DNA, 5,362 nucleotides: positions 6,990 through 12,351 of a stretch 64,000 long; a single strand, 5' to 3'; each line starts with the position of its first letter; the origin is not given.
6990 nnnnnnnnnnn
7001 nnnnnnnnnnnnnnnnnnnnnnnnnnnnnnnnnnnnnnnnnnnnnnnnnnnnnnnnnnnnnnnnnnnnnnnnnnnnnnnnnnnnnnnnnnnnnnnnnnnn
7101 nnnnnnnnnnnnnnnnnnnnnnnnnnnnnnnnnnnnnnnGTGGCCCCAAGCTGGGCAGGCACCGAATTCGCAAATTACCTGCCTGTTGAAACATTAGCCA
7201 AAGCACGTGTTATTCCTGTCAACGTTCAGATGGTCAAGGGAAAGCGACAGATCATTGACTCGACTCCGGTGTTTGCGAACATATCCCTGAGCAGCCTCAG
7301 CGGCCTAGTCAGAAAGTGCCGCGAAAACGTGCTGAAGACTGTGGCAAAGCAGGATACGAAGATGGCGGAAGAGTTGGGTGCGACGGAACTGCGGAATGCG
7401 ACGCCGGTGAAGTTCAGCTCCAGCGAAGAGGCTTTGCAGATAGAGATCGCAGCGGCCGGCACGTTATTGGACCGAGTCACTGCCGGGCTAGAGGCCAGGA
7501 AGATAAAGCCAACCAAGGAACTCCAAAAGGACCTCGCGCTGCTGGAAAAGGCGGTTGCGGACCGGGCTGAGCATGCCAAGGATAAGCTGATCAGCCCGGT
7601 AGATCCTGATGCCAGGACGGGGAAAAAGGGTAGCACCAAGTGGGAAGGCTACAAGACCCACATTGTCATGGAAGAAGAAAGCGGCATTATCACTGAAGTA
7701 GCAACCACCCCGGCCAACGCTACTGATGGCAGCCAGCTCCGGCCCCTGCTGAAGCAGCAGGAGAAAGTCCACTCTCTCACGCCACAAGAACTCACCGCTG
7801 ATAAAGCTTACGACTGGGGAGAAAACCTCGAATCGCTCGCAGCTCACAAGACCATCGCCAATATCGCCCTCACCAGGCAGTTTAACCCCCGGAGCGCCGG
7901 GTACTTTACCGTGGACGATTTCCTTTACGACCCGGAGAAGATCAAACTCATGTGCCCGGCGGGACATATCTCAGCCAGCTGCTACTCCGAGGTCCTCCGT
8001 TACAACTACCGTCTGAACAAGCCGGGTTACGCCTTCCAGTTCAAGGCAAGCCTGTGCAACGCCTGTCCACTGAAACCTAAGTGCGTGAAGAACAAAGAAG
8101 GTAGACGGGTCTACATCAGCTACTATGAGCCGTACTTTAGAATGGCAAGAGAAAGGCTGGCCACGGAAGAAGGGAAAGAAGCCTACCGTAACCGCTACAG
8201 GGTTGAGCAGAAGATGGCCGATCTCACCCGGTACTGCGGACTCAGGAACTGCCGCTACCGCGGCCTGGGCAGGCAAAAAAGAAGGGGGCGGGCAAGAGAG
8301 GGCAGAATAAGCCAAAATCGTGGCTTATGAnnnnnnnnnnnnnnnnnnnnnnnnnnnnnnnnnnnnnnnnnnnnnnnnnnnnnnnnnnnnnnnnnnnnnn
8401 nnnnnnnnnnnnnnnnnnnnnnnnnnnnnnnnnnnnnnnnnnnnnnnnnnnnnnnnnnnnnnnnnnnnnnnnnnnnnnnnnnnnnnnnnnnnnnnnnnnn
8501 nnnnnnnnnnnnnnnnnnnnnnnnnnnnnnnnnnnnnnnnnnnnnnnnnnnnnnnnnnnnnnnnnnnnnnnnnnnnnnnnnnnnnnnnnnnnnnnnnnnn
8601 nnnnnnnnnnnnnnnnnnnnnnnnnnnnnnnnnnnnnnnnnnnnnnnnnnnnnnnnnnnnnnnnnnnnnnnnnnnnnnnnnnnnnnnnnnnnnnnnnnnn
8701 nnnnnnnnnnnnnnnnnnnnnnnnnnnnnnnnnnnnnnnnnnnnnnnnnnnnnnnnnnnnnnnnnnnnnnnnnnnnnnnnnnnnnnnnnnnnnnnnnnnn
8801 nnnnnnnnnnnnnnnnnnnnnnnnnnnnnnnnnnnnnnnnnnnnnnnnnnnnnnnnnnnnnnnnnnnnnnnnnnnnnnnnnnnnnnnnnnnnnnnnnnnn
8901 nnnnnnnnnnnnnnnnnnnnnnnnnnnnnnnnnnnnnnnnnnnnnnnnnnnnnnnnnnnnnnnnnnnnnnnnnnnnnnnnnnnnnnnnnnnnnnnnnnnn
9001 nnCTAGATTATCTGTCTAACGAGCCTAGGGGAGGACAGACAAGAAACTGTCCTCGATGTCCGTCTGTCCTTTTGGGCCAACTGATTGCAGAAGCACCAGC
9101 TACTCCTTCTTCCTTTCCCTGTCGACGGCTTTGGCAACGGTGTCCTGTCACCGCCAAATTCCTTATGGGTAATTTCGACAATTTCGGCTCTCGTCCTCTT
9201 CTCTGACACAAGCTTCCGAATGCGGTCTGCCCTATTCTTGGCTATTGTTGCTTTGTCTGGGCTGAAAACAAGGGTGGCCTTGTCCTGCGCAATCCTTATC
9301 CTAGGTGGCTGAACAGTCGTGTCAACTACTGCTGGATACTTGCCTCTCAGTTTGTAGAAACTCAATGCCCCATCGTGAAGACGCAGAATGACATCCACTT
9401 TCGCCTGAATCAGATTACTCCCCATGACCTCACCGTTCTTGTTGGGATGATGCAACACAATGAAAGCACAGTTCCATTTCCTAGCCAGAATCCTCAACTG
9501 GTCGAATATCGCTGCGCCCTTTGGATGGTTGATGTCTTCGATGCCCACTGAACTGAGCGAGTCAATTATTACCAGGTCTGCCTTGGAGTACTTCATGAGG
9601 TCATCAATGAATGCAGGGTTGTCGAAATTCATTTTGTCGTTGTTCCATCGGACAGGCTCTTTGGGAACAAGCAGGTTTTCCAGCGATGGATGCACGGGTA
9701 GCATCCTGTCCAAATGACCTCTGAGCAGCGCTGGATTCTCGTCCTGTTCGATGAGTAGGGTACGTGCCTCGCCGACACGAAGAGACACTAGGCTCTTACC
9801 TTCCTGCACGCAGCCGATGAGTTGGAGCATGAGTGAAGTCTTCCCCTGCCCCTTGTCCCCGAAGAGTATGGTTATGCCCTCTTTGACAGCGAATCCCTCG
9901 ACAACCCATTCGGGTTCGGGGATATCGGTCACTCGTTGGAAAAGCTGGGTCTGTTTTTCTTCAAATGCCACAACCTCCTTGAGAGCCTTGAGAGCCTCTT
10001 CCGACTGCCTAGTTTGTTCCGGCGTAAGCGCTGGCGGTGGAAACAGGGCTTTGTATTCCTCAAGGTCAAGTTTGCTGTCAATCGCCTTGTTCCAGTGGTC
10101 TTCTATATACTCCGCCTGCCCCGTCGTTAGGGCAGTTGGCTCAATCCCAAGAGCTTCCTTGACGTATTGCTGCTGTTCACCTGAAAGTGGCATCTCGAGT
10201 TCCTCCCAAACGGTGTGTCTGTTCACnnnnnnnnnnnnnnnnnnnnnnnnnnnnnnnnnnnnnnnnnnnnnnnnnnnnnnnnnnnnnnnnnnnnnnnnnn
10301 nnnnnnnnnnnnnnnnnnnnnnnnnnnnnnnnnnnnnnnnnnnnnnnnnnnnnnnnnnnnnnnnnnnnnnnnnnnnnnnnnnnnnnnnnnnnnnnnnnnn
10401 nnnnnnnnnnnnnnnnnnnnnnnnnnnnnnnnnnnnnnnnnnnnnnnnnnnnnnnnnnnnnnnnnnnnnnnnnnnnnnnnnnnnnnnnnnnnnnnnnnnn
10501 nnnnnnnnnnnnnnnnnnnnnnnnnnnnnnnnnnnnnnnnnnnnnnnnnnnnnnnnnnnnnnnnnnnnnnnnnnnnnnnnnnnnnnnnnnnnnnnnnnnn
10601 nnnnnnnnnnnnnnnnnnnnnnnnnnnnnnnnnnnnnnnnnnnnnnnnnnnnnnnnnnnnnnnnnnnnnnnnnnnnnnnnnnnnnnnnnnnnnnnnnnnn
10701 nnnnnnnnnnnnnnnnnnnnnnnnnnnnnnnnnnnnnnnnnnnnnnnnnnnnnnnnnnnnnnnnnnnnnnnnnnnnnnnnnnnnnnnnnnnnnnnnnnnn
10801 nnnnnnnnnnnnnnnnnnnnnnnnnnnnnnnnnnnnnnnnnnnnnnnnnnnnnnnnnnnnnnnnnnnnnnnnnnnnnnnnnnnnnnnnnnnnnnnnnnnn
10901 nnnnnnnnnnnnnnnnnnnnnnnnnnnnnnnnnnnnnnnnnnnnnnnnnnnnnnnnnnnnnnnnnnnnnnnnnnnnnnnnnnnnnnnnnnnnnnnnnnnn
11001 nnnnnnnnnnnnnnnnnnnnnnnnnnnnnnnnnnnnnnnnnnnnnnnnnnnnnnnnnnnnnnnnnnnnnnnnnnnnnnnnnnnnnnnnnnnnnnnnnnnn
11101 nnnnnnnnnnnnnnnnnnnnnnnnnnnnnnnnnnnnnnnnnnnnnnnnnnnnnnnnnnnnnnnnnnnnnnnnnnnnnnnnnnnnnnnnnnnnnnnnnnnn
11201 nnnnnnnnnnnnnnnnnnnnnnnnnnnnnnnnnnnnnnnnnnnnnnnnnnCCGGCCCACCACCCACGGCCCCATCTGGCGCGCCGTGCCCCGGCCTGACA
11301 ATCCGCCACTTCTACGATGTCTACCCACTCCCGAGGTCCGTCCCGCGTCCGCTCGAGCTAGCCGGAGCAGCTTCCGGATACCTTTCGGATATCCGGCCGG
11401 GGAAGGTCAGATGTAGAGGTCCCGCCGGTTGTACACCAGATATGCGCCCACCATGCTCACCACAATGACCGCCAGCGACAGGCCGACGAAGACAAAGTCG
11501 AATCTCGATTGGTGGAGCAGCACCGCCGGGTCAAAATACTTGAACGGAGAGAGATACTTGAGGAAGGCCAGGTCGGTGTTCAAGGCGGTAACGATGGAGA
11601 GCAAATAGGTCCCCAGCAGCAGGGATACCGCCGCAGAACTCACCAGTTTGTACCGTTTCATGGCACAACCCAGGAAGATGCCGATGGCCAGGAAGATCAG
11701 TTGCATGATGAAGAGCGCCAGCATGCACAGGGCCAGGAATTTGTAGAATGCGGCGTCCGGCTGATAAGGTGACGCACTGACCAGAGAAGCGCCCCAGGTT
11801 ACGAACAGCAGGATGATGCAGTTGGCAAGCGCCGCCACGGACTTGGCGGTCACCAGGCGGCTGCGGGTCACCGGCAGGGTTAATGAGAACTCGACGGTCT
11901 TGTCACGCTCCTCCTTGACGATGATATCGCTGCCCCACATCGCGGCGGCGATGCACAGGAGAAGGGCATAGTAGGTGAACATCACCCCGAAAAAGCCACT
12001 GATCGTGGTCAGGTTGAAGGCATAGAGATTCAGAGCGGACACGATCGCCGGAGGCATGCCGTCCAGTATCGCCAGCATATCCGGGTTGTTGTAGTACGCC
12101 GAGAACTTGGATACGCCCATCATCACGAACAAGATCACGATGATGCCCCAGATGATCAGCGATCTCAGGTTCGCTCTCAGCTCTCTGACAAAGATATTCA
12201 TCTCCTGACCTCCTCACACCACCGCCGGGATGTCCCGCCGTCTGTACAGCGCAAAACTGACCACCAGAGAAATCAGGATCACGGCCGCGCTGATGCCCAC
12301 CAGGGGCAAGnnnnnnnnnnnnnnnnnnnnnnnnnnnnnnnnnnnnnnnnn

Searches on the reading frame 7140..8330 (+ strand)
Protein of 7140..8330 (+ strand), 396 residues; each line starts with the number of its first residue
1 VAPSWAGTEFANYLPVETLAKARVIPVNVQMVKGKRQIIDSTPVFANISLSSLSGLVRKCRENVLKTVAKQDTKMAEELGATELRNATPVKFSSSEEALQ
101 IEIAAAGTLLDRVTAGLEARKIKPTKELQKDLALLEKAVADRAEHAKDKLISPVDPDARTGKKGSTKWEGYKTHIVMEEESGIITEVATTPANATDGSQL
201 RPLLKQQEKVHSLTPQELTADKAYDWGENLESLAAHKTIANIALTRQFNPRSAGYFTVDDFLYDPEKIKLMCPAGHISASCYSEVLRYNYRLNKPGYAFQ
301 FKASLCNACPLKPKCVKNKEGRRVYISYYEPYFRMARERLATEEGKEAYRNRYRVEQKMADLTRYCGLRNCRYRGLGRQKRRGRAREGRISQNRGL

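Call 79: search_protein_families(library=pfam, proteins=[window:7140-8330:+], max_evalue=0.00001)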
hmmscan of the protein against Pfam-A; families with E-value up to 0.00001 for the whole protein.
window:7140-8330:+ (396 aa): 2 families
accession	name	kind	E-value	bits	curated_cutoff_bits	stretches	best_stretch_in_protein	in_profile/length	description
PF01609.27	DDE_Tnp_1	-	4.5e-20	72.7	23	1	156-380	21-188/200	Transposase DDE domain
PF13751.12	DDE_Tnp_1_6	-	1.9e-16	60.9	25.1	1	271-378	1-107/125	Transposase DDE domain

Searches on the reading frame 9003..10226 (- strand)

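Call 79: search_protein_families(library=pfam, proteins=[window:9003-10226:-], max_evalue=0.00001)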
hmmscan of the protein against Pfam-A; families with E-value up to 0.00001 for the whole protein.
window:9003-10226:- (407 aa): 1 family
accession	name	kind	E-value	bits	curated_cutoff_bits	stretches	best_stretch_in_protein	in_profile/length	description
PF13481.12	AAA_25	-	6.3e-20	72.1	27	1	99-266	16-195/195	AAA domain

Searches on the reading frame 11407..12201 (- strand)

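Call 79: search_protein_families(library=pfam, proteins=[window:11407-12201:-], max_evalue=0.00001)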
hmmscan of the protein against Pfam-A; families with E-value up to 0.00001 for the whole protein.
window:11407-12201:- (264 aa): 2 families
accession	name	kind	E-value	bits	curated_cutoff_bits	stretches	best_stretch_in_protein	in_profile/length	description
PF12679.13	ABC2_membrane_2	-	1.8e-29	103.3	27.2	1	1-262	1-283/283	ABC-2 family transporter protein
PF13346.12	ABC2_membrane_5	-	4.7e-06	26.7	25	1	63-255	27-202/205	ABC-2 family transporter protein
